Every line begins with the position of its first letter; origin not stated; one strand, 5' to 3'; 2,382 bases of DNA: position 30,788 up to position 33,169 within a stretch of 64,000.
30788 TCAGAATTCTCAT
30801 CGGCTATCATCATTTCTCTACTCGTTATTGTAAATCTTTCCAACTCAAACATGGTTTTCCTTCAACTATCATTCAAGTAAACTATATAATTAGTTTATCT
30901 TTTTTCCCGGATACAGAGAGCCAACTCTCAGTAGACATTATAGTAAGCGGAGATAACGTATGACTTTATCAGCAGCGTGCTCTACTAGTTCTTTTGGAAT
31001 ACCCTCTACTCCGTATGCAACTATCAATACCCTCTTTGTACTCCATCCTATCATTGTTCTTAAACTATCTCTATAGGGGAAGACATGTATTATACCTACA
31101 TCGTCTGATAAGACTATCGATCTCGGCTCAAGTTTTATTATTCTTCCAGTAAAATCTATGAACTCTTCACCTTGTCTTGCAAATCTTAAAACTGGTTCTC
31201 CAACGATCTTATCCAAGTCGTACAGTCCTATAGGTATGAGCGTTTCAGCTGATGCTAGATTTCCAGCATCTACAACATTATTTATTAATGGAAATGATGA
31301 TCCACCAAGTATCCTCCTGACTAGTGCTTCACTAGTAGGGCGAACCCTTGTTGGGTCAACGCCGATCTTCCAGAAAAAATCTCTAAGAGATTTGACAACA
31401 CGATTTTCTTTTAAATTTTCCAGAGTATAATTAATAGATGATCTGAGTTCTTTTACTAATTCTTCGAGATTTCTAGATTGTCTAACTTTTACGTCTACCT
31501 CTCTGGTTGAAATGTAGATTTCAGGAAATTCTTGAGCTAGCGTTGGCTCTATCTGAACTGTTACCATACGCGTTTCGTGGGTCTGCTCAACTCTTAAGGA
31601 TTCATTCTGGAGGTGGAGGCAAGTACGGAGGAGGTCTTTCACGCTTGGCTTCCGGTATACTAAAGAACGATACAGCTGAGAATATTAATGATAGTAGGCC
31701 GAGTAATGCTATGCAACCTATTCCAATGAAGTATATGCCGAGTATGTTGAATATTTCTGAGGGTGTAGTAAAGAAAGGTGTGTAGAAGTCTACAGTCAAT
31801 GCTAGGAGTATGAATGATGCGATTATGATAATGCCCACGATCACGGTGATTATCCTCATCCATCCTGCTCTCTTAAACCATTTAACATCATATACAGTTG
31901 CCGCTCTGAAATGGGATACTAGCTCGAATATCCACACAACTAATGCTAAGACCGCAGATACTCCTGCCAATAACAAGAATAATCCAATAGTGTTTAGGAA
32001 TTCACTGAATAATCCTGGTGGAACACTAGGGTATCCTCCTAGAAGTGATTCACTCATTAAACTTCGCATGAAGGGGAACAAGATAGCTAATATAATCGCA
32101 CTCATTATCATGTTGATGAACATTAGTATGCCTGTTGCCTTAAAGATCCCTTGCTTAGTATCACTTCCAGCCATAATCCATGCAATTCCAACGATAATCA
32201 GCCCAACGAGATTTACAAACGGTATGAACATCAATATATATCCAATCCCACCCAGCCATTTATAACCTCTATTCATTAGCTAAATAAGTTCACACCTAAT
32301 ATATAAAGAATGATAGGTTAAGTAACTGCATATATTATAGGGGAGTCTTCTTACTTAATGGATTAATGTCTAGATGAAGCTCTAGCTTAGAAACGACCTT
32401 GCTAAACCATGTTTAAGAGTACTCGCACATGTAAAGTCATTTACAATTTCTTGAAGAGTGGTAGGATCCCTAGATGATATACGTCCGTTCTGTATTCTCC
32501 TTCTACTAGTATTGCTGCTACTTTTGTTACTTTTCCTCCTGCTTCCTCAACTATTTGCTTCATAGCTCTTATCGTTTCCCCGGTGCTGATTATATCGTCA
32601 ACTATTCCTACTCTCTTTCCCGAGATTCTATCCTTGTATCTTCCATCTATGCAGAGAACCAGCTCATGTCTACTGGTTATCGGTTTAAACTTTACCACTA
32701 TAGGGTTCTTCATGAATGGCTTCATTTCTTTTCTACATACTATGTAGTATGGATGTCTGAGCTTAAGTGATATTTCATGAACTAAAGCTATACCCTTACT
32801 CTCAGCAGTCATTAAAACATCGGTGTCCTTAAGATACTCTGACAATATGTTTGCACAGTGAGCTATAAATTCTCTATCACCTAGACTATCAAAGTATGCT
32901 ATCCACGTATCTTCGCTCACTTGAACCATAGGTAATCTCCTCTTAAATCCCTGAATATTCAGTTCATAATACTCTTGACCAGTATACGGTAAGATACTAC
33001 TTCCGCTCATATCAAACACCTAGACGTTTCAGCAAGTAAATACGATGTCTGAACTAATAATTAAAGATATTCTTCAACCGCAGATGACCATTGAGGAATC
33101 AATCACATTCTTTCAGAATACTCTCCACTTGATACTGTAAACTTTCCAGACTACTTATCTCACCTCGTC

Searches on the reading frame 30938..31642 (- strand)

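Call 3: search_protein_families(library=pfam, proteins=[window:30938-31642:-], max_evalue=0.01)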
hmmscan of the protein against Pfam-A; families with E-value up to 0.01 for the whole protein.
window:30938-31642:- (234 aa): 1 family
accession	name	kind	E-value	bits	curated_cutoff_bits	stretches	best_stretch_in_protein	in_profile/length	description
PF03483.22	B3_4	-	4.1e-29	101.9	29.3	1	87-214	3-129/174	B3/4 domain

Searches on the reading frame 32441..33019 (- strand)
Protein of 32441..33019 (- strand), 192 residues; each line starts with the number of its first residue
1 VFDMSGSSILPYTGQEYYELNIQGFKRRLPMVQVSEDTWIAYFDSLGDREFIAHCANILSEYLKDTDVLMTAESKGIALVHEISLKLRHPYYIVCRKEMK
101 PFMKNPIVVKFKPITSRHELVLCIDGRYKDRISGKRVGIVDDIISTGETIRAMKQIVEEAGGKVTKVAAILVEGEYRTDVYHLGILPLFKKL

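Call 3: search_protein_families(library=pfam, proteins=[window:32441-33019:-], max_evalue=0.01)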
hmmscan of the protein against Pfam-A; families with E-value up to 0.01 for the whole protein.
window:32441-33019:- (192 aa): 1 family
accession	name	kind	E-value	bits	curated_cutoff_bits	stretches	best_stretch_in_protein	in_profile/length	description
PF00156.33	Pribosyltran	-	1.6e-09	37.7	26.3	1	49-180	9-133/158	Phosphoribosyl transferase domain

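Call 67: search_protein_families(library=ncbifam, proteins=[window:32441-33016:-], max_evalue=0.1)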
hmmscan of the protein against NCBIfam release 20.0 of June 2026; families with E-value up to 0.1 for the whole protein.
window:32441-33016:- (191 aa): 34 families (the best 25 are shown)
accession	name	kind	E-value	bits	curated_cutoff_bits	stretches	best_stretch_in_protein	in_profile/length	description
NF005592.0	PRK07322.1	subfamily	2.4e-57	193.2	143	1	15-190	2-179/180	adenine phosphoribosyltransferase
NF040646.1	HPT_Archaea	equivalog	1.5e-11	44.2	200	1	57-179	46-160/184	hypoxanthine/guanine phosphoribosyltransferase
NF009211.0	PRK12560.1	equivalog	4.7e-11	42.8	188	1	53-170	39-151/187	adenine phosphoribosyltransferase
NF002635.0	PRK02304.1-4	subfamily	7.8e-11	41.8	146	1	61-179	51-161/188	adenine phosphoribosyltransferase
NF006328.0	PRK08558.1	equivalog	9.4e-11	41.7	184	1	32-177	77-220/238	adenine phosphoribosyltransferase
NF004689.0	PRK06031.1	equivalog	2.1e-10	40.2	175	1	64-174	84-195/233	phosphoribosyltransferase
NF002633.0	PRK02304.1-2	equivalog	2.5e-10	40.4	224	1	50-169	32-147/172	adenine phosphoribosyltransferase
NF002636.0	PRK02304.1-5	equivalog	3e-10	39.9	125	1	47-170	35-154/176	adenine phosphoribosyltransferase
TIGR00336.1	pyrE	equivalog_domain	9e-10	38.6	106.8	1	132-174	107-149/173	orotate phosphoribosyltransferase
TIGR01090.1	apt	equivalog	1.2e-08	35.3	185.85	1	53-170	33-146/169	adenine phosphoribosyltransferase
NF006671.0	PRK09219.1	equivalog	1.2e-08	34.6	177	1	50-174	34-157/192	xanthine phosphoribosyltransferase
TIGR01743.1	purR_Bsub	equivalog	2.9e-08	33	258.7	1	42-174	104-234/268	pur operon repressor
NF002634.0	PRK02304.1-3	equivalog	1e-06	28.5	170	1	132-170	117-155/182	adenine phosphoribosyltransferase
TIGR01744.1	XPRTase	equivalog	1.1e-06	28.5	164.45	1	67-176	53-159/191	xanthine phosphoribosyltransferase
NF002095.0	PRK00934.1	equivalog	2e-06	27.2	296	1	29-169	120-241/287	ribose-phosphate diphosphokinase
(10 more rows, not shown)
